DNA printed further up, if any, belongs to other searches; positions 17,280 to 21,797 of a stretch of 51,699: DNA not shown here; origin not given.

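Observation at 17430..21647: A sequon-saturated giant surface protein lies beside AglB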

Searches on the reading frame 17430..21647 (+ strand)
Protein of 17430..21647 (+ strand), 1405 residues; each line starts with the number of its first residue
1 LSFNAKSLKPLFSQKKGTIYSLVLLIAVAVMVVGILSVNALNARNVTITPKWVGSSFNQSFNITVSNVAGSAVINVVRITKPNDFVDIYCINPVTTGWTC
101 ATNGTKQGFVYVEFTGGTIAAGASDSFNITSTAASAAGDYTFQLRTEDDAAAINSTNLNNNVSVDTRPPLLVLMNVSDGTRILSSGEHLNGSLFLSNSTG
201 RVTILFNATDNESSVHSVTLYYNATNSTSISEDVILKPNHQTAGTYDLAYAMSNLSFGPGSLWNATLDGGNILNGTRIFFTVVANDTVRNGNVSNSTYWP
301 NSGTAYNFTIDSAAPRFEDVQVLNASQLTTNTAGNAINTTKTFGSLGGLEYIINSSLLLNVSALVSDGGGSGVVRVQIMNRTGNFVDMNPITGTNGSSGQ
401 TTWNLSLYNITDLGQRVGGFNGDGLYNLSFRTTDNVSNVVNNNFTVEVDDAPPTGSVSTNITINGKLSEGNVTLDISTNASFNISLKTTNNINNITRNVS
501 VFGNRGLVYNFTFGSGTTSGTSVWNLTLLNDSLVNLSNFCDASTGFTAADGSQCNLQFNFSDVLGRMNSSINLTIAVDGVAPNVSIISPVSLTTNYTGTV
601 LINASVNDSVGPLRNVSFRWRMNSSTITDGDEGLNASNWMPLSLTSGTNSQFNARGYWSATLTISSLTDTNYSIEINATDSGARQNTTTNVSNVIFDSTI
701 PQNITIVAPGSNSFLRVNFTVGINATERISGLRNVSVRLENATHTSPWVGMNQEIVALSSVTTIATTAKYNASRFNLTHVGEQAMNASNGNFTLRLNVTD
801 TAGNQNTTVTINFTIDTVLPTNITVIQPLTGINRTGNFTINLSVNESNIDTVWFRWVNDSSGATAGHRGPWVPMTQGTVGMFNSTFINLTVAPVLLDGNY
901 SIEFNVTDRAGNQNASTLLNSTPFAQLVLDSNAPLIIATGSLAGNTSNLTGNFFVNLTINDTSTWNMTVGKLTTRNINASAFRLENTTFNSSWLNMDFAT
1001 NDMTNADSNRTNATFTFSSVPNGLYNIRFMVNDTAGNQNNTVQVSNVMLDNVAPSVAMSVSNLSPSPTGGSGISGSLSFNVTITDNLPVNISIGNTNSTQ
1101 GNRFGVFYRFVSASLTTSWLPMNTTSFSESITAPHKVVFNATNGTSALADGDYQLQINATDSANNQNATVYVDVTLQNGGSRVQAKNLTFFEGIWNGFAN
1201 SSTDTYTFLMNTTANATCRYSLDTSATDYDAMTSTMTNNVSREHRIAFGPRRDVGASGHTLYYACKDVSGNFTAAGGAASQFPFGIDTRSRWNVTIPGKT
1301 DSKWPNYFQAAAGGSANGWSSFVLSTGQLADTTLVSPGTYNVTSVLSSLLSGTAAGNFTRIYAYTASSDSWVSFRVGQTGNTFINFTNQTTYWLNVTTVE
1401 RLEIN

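Call 6: search_protein_families(library=pfam, proteins=[window:17430-21647:+], max_evalue=0.01)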
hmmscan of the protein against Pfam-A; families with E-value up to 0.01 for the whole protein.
window:17430-21647:+ (1405 aa): 8 families
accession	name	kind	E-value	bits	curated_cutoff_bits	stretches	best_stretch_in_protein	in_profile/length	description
PF19077.6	Big_13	-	8.9e-20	71.5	27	2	783-817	67-102/102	Bacterial Ig-like domain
PF12245.14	Big_3_2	-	1.7e-08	35.1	23.3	1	733-816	32-121/122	Bacterial Ig-like domain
PF15418.12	DUF4625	-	6.6e-08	33.4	27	0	701-809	25-125/131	Domain of unknown function (DUF4625)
PF13750.12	Big_3_3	-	1.5e-07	31.6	27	1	1012-1087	4-76/157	Bacterial Ig-like domain (group 3)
PF22352.2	K319L-like_PKD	-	6.3e-07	29.7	27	0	973-1040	12-77/84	K319L-like, PKD domain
PF13754.12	Big_3_4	-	4.7e-06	26.9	27.3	0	788-849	32-93/106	Domain of unknown function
PF07495.19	Y_Y_Y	-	6.4e-05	23.2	26.6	0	1148-1167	35-54/65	Y_Y_Y domain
PF18981.6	InlK_D3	-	0.0041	17.6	25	0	1150-1175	49-74/75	Internalin K domain (D3/D4)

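Call 11: find_homologous_proteins(query=window:17430-21647:+)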
Query window:17430-21647:+ (1405 aa): 20 proteins with E <= 0.001 among 8000 candidates.
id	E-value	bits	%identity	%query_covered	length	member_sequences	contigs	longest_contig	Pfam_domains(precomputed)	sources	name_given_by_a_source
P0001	0.0e+0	3027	100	100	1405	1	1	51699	PF15418.13,PF22352.3,PF13750.13,PF12245.15,PF19077.7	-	-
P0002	0.0e+0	1735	62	100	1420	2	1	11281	PF15418.13,PF22352.3,PF13750.13,PF12245.15,PF19077.7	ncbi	-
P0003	0.0e+0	1588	59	100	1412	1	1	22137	PF15418.13,PF22352.3,PF00801.27,PF13754.13,PF13750.13,PF12245.15,PF19077.7,PF18911.7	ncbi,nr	ncbi:Ig-like domain repeat protein [Candidatus Woesearchaeota archaeon]|nr:Ig-like domain repeat pro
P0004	0.0e+0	1528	57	100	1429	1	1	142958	PF07495.20,PF15418.13,PF22352.3,PF18981.7,PF13754.13,PF13750.13,PF12245.15,PF19077.7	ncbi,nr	ncbi:Ig-like domain repeat protein [Candidatus Woesearchaeota archaeon]|nr:Ig-like domain repeat pro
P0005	0.0e+0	1453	55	98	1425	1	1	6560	PF15418.13,PF13750.13,PF19077.7,PF18911.7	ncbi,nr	ncbi:hypothetical protein HYU20_01130 [Candidatus Woesearchaeota archaeon]|nr:hypothetical protein [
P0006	0.0e+0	1334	53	100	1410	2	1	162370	PF07495.20,PF15418.13,PF00801.27,PF13750.13,PF19077.7,PF18911.7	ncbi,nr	ncbi:hypothetical protein HYU17_02235 [Candidatus Woesearchaeota archaeon]|nr:hypothetical protein [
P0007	0.0e+0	1333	53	99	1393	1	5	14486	PF07495.20,PF15418.13,PF13754.13,PF13750.13,PF12245.15,PF19077.7,PF18911.7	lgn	-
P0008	0.0e+0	1292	51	100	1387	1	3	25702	PF15418.13,PF19077.7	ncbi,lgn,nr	ncbi:hypothetical protein HYU16_03445 [Candidatus Woesearchaeota archaeon]|nr:hypothetical protein [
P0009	0.0e+0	1254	51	89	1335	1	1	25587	PF07495.20,PF15418.13,PF22352.3,PF00801.27,PF13750.13,PF19077.7,PF18911.7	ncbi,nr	ncbi:hypothetical protein HYU18_05135 [Candidatus Woesearchaeota archaeon]|nr:hypothetical protein [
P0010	0.0e+0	1221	50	100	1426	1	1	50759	PF07495.20,PF15418.13,PF13750.13,PF12245.15,PF19077.7,PF18911.7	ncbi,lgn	-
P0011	0.0e+0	1206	49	97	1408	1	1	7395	PF07495.20,PF15418.13,PF22352.3,PF18981.7,PF13754.13,PF13750.13,PF19077.7,PF18911.7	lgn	-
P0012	0.0e+0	1171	50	99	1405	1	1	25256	PF07495.20,PF15418.13,PF13754.13,PF13750.13,PF19077.7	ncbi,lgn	-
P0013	0.0e+0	1159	50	98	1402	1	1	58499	PF15418.13,PF13750.13,PF12245.15,PF19077.7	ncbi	-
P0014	0.0e+0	1105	47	100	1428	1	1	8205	PF07495.20,PF15418.13,PF13750.13,PF12245.15,PF19077.7,PF18911.7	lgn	-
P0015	0.0e+0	1076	48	99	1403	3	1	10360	PF13750.13,PF12245.15,PF19077.7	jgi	-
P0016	0.0e+0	1065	47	98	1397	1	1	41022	PF15418.13,PF13750.13,PF19077.7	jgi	jgi:hypothetical protein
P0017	0.0e+0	1059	46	100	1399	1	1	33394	PF15418.13,PF18981.7,PF13754.13,PF13750.13,PF12245.15,PF19077.7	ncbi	-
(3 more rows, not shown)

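Call 15: find_encoding_contigs(protein=P0004, flank=10000, max_places=2)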
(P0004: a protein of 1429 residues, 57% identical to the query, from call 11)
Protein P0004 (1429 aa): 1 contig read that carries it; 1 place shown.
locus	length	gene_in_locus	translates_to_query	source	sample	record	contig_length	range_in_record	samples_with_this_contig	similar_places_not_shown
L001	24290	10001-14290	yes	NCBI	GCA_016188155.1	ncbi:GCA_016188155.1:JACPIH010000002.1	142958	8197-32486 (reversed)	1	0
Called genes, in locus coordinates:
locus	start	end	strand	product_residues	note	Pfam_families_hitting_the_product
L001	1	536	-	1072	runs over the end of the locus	PF02516:STT3, PF21436:STT3-PglB_core (faint)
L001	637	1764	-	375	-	PF01266:DAO (weak), PF03486:HI0933_like (weak), PF13450:NAD_binding_8 (weak), PF01494:FAD_binding_3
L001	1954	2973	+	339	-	-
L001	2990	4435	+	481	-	-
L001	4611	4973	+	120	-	-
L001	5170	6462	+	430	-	PF10633:NPCBM_assoc (faint), PF11614:FixG_C (faint)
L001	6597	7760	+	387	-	-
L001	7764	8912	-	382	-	PF01490:Aa_trans, PF03222:Trp_Tyr_perm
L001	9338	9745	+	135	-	PF02643:DUF192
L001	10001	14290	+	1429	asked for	PF13750:Big_3_3 (faint), PF15418:DUF4625 (faint), PF19077:Big_13 (faint), PF12245:Big_3_2 (faint), PF22352:K319L-like_PKD (faint), PF18981:InlK_D3 (faint), PF07495:Y_Y_Y (faint), PF13754:Big_3_4 (faint)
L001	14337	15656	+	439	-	-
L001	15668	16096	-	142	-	-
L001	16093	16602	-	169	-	PF02082:Rrf2 (faint), PF08279:HTH_11 (faint), PF09339:HTH_IclR (weak), PF12802:MarR_2 (weak), PF13412:HTH_24 (faint), PF01909:NTP_transf_2, PF18765:Polbeta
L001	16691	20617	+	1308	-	PF00082:Peptidase_S8, PF11617:Cu-binding_MopE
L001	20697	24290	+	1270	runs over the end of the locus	-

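Call 16: find_encoding_contigs(protein=P0006, flank=10000, max_places=2)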
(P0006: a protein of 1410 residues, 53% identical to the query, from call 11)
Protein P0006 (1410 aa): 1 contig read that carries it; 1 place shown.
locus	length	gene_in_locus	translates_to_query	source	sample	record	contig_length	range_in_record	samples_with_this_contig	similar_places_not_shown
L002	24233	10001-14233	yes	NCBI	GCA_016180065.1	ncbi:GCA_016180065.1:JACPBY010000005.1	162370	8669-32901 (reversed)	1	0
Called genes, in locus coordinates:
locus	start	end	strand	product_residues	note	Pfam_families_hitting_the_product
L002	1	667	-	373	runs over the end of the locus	PF01266:DAO (weak), PF03486:HI0933_like (faint), PF12831:FAD_oxidored (weak), PF13450:NAD_binding_8, PF01494:FAD_binding_3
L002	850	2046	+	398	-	-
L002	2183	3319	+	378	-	-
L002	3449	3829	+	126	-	-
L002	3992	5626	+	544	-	PF10633:NPCBM_assoc (faint), PF23619:Ig_VWA7 (faint), PF11614:FixG_C (faint)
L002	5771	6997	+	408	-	-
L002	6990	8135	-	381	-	PF00324:AA_permease (weak), PF01490:Aa_trans, PF03222:Trp_Tyr_perm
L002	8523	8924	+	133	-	PF02643:DUF192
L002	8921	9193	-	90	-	-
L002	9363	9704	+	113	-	-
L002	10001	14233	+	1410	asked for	PF00801:PKD (faint), PF19077:Big_13 (faint), PF07495:Y_Y_Y (faint), PF13750:Big_3_3 (faint), PF18911:PKD_4 (faint), PF15418:DUF4625 (faint)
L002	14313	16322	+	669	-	-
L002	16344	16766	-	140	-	-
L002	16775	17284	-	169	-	PF01909:NTP_transf_2, PF18765:Polbeta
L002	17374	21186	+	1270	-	PF00082:Peptidase_S8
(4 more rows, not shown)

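Call 32: search_protein_families(library=ncbifam, proteins=[window:17430-21647:+], max_evalue=0.001)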
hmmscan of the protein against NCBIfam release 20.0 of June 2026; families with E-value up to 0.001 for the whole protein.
window:17430-21647:+ (1405 aa): 2 families
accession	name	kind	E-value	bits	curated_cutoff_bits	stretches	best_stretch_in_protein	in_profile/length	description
NF047446.1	barrel_OmpL47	domain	7.2e-05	23.2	40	0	783-815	36-68/68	OmpL47-type beta-barrel domain-containing protein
NF033932.1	LapB_rpt_80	domain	0.00036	20.7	45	0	790-820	1-32/83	LapB repeat-containing protein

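Call 34: search_solved_structures(query=A1, max_evalue=1)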
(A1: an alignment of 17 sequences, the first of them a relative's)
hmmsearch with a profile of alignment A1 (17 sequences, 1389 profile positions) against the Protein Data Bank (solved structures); distinct sequences matched with E-value up to 1: 4.
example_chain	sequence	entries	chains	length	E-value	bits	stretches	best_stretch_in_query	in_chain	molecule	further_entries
2yn3_A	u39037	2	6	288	3.9e-09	37.6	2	771-911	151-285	PUTATIVE INNER MEMBRANE PROTEIN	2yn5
2c26_A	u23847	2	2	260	0.3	11.5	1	1128-1194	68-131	ENDOGLUCANASE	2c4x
7mez_B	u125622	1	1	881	0.48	10.8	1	500-553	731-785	Phosphoinositide 3-kinase regulatory subunit 5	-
8so9_B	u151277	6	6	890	0.49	10.8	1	500-553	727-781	Phosphoinositide 3-kinase regulatory subunit 5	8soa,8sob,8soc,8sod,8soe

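Call 45: predict_structure(alignment_id=A2)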
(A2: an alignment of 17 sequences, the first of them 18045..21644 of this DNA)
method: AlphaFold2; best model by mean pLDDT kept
length: 1200 residues; sequences in the alignment: 17
mean_pLDDT: 60.0   pTM: 0.34
mean pLDDT of the five models: 60.0, 59.4, 59.3, 58.9, 54.3
residues with pLDDT >= 90: 0; 70-90: 283; 50-70: 629; < 50: 288
segments of 3 or more residues with pLDDT < 50: 24-28, 91-99, 122-131, 258-265, 389-392, 420-426, 503-514, 547-571, 573-584, 655-660, 684-688, 710-717, 738-740, 761-769, 792-805, 807-809, 889-896, 923-926, 987-999, 1026-1034, 1069-1074, 1082-1112, 1114-1135, 1137-1140, 1142-1152, 1161-1165, 1171-1185
pLDDT, mean of each block of 10 residues (from residue 1): 56 72 50 59 68 60 59 69 63 46 61 73 41 54 67 76 68 81 77 75 70 64 79 74 74 59 49 62 71 73 80 71 68 60 66 77 75 75 54 66 76 72 51 78 74 71 67 73 60 61 47 52 62 63 53 38 44 45 55 63 55 59 56 69 71 53 72 74 51 63 59 46 57 50 52 53 42 54 53 44 47 58 58 59 61 63 58 74 56 52 72 71 53 74 66 67 66 60 50 40 63 68 53 55 57 66 56 54 44 36 42 47 39 45 44 52 50 42 50 53
secondary structure, 60 per line:
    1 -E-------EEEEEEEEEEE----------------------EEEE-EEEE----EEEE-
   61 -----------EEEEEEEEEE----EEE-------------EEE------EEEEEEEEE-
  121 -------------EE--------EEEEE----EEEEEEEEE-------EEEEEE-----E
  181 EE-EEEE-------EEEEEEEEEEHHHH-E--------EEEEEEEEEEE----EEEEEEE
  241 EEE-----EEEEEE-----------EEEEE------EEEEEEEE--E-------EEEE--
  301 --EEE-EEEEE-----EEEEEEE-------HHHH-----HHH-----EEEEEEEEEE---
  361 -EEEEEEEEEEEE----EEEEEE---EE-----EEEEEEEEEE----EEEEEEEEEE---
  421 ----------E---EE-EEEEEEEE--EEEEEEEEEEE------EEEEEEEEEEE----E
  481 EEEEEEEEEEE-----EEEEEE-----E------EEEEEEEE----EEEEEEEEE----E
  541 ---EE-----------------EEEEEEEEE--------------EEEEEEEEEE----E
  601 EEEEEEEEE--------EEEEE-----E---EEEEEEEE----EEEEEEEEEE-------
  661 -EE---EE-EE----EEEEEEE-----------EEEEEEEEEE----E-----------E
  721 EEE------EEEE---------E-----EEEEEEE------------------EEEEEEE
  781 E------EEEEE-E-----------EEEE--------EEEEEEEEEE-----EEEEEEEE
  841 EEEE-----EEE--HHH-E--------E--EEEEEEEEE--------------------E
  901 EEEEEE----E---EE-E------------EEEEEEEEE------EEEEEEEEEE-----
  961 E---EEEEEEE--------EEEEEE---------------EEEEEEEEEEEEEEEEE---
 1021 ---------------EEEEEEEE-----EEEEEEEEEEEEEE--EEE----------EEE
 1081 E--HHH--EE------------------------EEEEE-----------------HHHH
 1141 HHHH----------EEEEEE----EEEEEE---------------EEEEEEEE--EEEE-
elements in order (helices of 4 or more, strands of 3 or more residues): E10-20 E43-46 E48-51 E56-59 E72-81 E86-88 E102-104 E111-119 E144-148 E153-161 E169-174 E180-182 E184-187 E195-204 H205-208 E219-229 E234-243 E249-254 E266-270 E277-284 E295-298 E303-305 E307-311 E317-323 H331-334 E348-357 E362-373 E378-383 E394-403 E408-417 E438-445 E448-458 E465-475 E480-491 E497-502 E515-522 E527-535 E563-571 E586-595 E600-609 E618-622 E632-639 E644-653 E676-682 E694-703 E720-723 E730-733 E749-755 E774-781 E788-792 E806-809 E818-827 E833-844 E850-852 E871-879 E900-906 E931-939 E946-955 E965-971 E980-985 E1001-1017 E1036-1043 E1049-1062 E1065-1067 E1078-1081 E1115-1119 H1137-1144 E1155-1160 E1165-1170 E1186-1193 E1196-1199
